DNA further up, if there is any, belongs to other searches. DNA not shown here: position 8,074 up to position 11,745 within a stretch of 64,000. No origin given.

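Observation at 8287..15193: Two-gene PLD-SNF2 helicase + MmeI-family type IIG-like methyltransferase module (minimal DISARM-like / split type ISP-like system)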

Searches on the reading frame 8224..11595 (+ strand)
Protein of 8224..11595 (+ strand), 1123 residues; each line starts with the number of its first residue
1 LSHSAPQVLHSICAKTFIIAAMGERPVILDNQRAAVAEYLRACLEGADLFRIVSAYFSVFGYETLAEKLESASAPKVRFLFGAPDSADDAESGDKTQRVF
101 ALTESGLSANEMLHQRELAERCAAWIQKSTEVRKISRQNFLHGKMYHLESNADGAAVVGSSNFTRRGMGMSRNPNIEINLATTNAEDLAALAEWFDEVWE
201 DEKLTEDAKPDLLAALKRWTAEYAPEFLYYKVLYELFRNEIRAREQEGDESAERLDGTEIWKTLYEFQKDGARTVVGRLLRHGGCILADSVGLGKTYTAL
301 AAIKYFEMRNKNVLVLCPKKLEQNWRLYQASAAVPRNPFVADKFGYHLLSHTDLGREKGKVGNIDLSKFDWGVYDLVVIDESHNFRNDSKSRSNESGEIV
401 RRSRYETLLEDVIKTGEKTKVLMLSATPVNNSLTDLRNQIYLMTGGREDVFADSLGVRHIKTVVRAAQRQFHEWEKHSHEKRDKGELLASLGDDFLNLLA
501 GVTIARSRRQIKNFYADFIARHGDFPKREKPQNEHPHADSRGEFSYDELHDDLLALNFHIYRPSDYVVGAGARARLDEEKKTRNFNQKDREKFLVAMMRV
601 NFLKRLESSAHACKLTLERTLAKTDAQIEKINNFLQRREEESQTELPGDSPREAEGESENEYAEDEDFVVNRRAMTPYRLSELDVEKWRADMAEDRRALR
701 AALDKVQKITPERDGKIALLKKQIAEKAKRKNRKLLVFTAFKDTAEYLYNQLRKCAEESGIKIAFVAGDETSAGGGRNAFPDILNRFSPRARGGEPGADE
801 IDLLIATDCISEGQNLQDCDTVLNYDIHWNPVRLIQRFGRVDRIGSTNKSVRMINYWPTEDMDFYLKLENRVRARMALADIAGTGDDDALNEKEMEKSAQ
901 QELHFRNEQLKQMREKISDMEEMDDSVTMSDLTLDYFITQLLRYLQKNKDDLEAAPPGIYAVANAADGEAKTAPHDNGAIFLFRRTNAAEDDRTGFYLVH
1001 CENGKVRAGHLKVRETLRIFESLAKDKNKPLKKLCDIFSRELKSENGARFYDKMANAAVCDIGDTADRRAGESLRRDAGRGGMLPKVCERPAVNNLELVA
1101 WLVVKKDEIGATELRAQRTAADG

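Call 3: search_protein_families(library=pfam, proteins=[window:8224-11595:+], max_evalue=0.01)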
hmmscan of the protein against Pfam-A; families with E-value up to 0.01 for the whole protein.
window:8224-11595:+ (1123 aa): 6 families
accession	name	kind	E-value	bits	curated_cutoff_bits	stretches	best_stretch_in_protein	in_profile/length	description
PF00271.37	Helicase_C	-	7.4e-17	62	23.5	1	716-845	2-110/110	Helicase conserved C-terminal domain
PF00176.29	SNF2-rel_dom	-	4.3e-10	39.6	24.9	1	268-326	2-67/290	SNF2-related domain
PF13091.12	PLDc_2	-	7.5e-09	36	27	1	113-199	56-132/132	PLD-like domain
PF04851.21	ResIII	-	2e-07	31.5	22.5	1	281-429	22-163/164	Type III restriction enzyme, res subunit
PF00270.35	DEAD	-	1.4e-06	28.6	26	0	375-431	119-162/167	DEAD/DEAH box helicase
PF09565.16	RE_NgoFVII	-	2.9e-05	23.9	23.8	1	106-201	58-151/162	NgoFVII restriction endonuclease N-terminal PLD domain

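Call 4: search_protein_families(library=padloc, proteins=[window:8224-11595:+], max_evalue=0.01)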
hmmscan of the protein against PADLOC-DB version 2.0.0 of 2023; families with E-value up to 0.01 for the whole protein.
window:8224-11595:+ (1123 aa): 51 families (the best 25 are shown)
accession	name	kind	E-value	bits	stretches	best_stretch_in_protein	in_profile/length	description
PDLC01075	C3a139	-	7.8e-112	373.3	1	124-1064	95-921/948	HKD+Snf2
PDLC02621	DrmD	-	7.6e-35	118.4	2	579-964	379-741/1040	DrmD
PDLC02193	PLD_Helicase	-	2.2e-30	103.5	2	692-908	647-865/905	-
PDLC02623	DrmD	-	9.6e-29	97.8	2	716-863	512-642/1040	DrmD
PDLC02500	BrxHI|BrxHII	-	1.4e-25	88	1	586-866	359-594/933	BrxHI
PDLC02619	DrmD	-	8.8e-25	85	2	799-860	488-548/872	DrmD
PDLC00659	HmaA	-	9.3e-23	78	1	604-848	378-614/1176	SNF2 helicase / DEAD-box helicase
PDLC03830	ZacC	-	4.3e-22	76.6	2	370-432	240-292/1019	-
PDLC02843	DpdE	-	4.9e-19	65.8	2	711-847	547-666/1091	DpdE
PDLC02572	DrmA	-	6.4e-18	62.1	2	600-852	398-629/1043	DrmA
PDLC02633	DrmD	-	2.8e-17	60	1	601-858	404-642/839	DrmD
PDLC04556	PDC-M27C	-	6.2e-17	59.2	3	266-326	38-101/892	-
PDLC02632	DrmD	-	8.3e-17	58.9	2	577-853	377-633/662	DrmD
PDLC02853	DpdE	-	1.2e-16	57.8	1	710-857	465-611/985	DpdE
PDLC02634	DrmD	-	6.6e-16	55.3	2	595-855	355-593/900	DrmD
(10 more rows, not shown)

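Call 9: search_protein_families(library=ncbifam, proteins=[window:8224-11595:+], max_evalue=0.001)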
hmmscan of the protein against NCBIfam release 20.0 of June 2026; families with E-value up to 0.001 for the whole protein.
window:8224-11595:+ (1123 aa): 19 families
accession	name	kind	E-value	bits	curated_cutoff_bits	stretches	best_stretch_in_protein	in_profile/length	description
NF042964.1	phospholipD_antiphage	equivalog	2.6e-42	145.2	1100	3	596-918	596-866/895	phospholipase D-like domain-containing anti-phage protein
NF038317.1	DISARM_DrmD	equivalog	2.4e-41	142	610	1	579-962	363-721/1021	DISARM system SNF2-like helicase DrmD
NF041062.1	DpdE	equivalog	3e-25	88.4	500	2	669-860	477-657/1048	protein DpdE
NF038318.1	DISARM_DrmD_b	equivalog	1.9e-23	82.6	950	2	799-860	485-545/868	DISARM system SNF2-like helicase DrmD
NF010337.0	PRK13766.1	equivalog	1.2e-12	46.8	610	1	694-922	329-545/781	Hef nuclease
NF003426.0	PRK04914.1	equivalog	8.3e-12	44.1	576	1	801-849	548-596/959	RNA polymerase-associated protein RapA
NF053631.1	RNA_helic_CshA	equivalog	1.1e-10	41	646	1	799-937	286-419/434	degradosome RNA helicase CshA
NF053675.1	pilus_reg_Snf2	equivalog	2.5e-10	39.1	1100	1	255-326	576-647/1029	pilus expression-regulating Snf2 family helicase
NF058637.1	helic_SCO1167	equivalog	2.7e-09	35.7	1200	1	239-327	445-536/932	SCO1167/SCO6262 family helicase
NF041790.1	anti-phage_ZorD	equivalog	5.1e-08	31.3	1500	0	283-326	605-651/1035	type I Zorya anti-phage system protein ZorD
NF008394.0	PRK11192.1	equivalog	1.4e-07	30.8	507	1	699-912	217-407/441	ATP-dependent RNA helicase SrmB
TIGR02621.3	cas3_GSU0051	exception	2.4e-07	30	400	1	683-917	224-444/854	type I-G CRISPR-associated helicase/endonuclease Cas3g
TIGR04095.1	dnd_restrict_1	equivalog_domain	1.6e-05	24.1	600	0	691-844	239-383/451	DNA phosphorothioation system restriction enzyme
NF053711.1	RNA_heli_RhlE1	exception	2.1e-05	23.5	750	1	729-854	241-348/434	RNA helicase RhlE1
NF003419.0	PRK04837.1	equivalog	7.1e-05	21.7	588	1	710-853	237-359/424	ATP-dependent RNA helicase RhlB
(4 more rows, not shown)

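Call 10: find_homologous_proteins(query=window:8287-11595:+)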
Query window:8287-11595:+ (1102 aa): 8000 proteins with E <= 0.001 among 8000 candidates; the best 120 are listed.
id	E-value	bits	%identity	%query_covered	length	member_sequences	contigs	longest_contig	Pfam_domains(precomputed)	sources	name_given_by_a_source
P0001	0.0e+0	2497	100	100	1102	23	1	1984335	PF00270.36,PF00176.30,PF13091.13,PF00271.38,PF04851.22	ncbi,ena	-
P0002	0.0e+0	1601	67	99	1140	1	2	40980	PF00270.36,PF00176.30,PF13091.13,PF00271.38,PF04851.22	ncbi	ncbi:MAG: helicase-related protein [Gammaproteobacteria bacterium]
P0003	0.0e+0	1508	64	99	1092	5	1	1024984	PF00270.36,PF00176.30,PF13091.13,PF00271.38,PF04851.22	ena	-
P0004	0.0e+0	1423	60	98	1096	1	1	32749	PF00270.36,PF00176.30,PF13091.13,PF00271.38,PF04851.22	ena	-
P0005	0.0e+0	1406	60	98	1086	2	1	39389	PF00270.36,PF00176.30,PF13091.13,PF00271.38,PF04851.22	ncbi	-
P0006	0.0e+0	1406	61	95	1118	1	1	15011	PF00270.36,PF00176.30,PF13091.13,PF00271.38,PF04851.22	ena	-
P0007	0.0e+0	1356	58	98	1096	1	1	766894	PF00270.36,PF00176.30,PF13091.13,PF00271.38,PF04851.22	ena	-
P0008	0.0e+0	1339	56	98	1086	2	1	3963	PF00270.36,PF00176.30,PF13091.13,PF00271.38,PF04851.22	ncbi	-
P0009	0.0e+0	1333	56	98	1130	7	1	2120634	PF00270.36,PF00176.30,PF13091.13,PF00271.38,PF04851.22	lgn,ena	-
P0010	0.0e+0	1321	57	98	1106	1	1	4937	PF00270.36,PF00176.30,PF13091.13,PF00271.38,PF04851.22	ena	-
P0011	0.0e+0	1289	55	98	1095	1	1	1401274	PF00270.36,PF00176.30,PF13091.13,PF00271.38,PF04851.22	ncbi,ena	-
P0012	0.0e+0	1261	54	99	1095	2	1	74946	PF00270.36,PF00176.30,PF13091.13,PF00271.38,PF04851.22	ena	-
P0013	0.0e+0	1249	53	98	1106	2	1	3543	PF00176.30,PF13091.13,PF00271.38,PF04851.22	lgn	-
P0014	0.0e+0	1238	53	98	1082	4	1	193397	PF00270.36,PF00176.30,PF13091.13,PF00271.38,PF04851.22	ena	-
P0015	0.0e+0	1207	53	98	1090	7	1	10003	PF00270.36,PF00176.30,PF13091.13,PF09565.17,PF00271.38,PF04851.22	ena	-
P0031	0.0e+0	1186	52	98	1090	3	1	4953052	PF00270.36,PF00176.30,PF13091.13,PF00271.38,PF04851.22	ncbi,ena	-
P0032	0.0e+0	1186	53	98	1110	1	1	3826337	PF00270.36,PF00176.30,PF13091.13,PF00271.38,PF04851.22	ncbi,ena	-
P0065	0.0e+0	1163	51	98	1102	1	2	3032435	PF00176.30,PF13091.13,PF09565.17,PF00271.38,PF04851.22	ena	-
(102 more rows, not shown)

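Call 19: find_encoding_contigs(protein=P0001, flank=10000, max_places=4)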
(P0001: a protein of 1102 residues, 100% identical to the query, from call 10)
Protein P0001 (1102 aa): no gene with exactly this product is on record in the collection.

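Call 20: find_encoding_contigs(protein=P0003, flank=10000, max_places=3)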
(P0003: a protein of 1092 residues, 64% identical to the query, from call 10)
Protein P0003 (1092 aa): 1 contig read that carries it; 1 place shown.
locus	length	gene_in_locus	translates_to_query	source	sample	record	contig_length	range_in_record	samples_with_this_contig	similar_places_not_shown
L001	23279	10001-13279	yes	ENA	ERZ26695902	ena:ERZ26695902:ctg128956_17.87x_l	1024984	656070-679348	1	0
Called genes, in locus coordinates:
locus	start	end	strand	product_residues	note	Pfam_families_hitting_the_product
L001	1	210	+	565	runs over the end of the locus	PF07969:Amidohydro_3, PF01979:Amidohydro_1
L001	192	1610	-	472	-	PF00753:Lactamase_B, PF12706:Lactamase_B_2 (faint), PF14863:Alkyl_sulf_dimr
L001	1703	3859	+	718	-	PF00724:Oxidored_FMN, PF01266:DAO (faint), PF00890:FAD_binding_2 (faint), PF01134:GIDA (faint), PF01494:FAD_binding_3 (faint), PF13450:NAD_binding_8 (weak), PF07992:Pyr_redox_2, PF00070:Pyr_redox, +3 more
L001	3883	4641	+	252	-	PF00106:adh_short, PF08659:KR, PF13561:adh_short_C2, PF23441:SDR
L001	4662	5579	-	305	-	PF00106:adh_short, PF08659:KR, PF13561:adh_short_C2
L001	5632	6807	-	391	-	PF00108:Thiolase_N, PF02803:Thiolase_C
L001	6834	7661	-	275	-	-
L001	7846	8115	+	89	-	PF02604:PhdYeFM_antitox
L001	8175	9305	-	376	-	PF13173:AAA_14, PF13635:DUF4143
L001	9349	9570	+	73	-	-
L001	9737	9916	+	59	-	-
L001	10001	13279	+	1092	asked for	PF13091:PLDc_2, PF00176:SNF2-rel_dom (weak), PF00270:DEAD (faint), PF04851:ResIII, PF00271:Helicase_C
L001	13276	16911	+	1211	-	PF02384:N6_Mtase (faint), PF07669:Eco57I, PF12950:TaqI_C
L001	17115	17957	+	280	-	PF18863:AbiJ_NTD4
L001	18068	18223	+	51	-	-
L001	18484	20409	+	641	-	-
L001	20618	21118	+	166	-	PF26512:SOI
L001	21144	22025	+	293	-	PF10118:Metal_hydrol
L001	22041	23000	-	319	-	PF00491:Arginase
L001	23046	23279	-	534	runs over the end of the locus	PF02776:TPP_enzyme_N, PF00205:TPP_enzyme_M, PF02775:TPP_enzyme_C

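Call 21: find_encoding_contigs(protein=P0009, flank=10000, max_places=3)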
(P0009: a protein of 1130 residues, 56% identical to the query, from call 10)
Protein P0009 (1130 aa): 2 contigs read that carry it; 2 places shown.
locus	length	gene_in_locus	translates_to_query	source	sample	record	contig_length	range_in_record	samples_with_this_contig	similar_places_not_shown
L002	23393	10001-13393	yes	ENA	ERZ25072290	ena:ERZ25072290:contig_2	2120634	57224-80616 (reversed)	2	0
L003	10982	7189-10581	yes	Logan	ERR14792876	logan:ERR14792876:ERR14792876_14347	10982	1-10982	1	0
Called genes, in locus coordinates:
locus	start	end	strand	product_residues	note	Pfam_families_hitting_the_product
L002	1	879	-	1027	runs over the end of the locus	-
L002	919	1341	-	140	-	-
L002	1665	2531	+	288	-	PF00795:CN_hydrolase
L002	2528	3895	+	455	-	PF00202:Aminotran_3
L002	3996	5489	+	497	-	PF00171:Aldedh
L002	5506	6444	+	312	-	PF02086:MethyltransfD12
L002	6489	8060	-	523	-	PF00117:GATase, PF07722:Peptidase_C26, PF02540:NAD_synthase (faint), PF00958:GMP_synt_C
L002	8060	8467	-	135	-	-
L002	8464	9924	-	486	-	PF00478:IMPDH, PF03060:NMO (faint), PF00571:CBS, PF01070:FMN_dh (faint), PF01645:Glu_synthase (weak)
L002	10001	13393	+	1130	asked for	PF13091:PLDc_2, PF04851:ResIII, PF00176:SNF2-rel_dom (weak), PF00270:DEAD (faint), PF00271:Helicase_C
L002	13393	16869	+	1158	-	PF02384:N6_Mtase (faint), PF07669:Eco57I, PF12950:TaqI_C (weak)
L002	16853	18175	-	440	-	-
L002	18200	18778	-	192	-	-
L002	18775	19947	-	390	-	PF02463:SMC_N, PF13175:AAA_15, PF13304:AAA_21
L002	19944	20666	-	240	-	PF13274:SocA_Panacea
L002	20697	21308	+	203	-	PF01810:LysE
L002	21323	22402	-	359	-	PF00154:RecA_N, PF06745:ATPase (weak), PF08423:Rad51, PF21096:RecA_C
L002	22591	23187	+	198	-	PF04267:SoxD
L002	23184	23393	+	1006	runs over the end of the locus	PF13510:Fer2_4, PF01946:Thi4 (weak), PF00890:FAD_binding_2 (weak), PF01266:DAO (weak), PF12831:FAD_oxidored, PF17806:SO_alpha_A3, PF01571:GCV_T, PF08669:GCV_T_C, +3 more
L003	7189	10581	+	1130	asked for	PF13091:PLDc_2, PF04851:ResIII, PF00176:SNF2-rel_dom (weak), PF00270:DEAD (faint), PF00271:Helicase_C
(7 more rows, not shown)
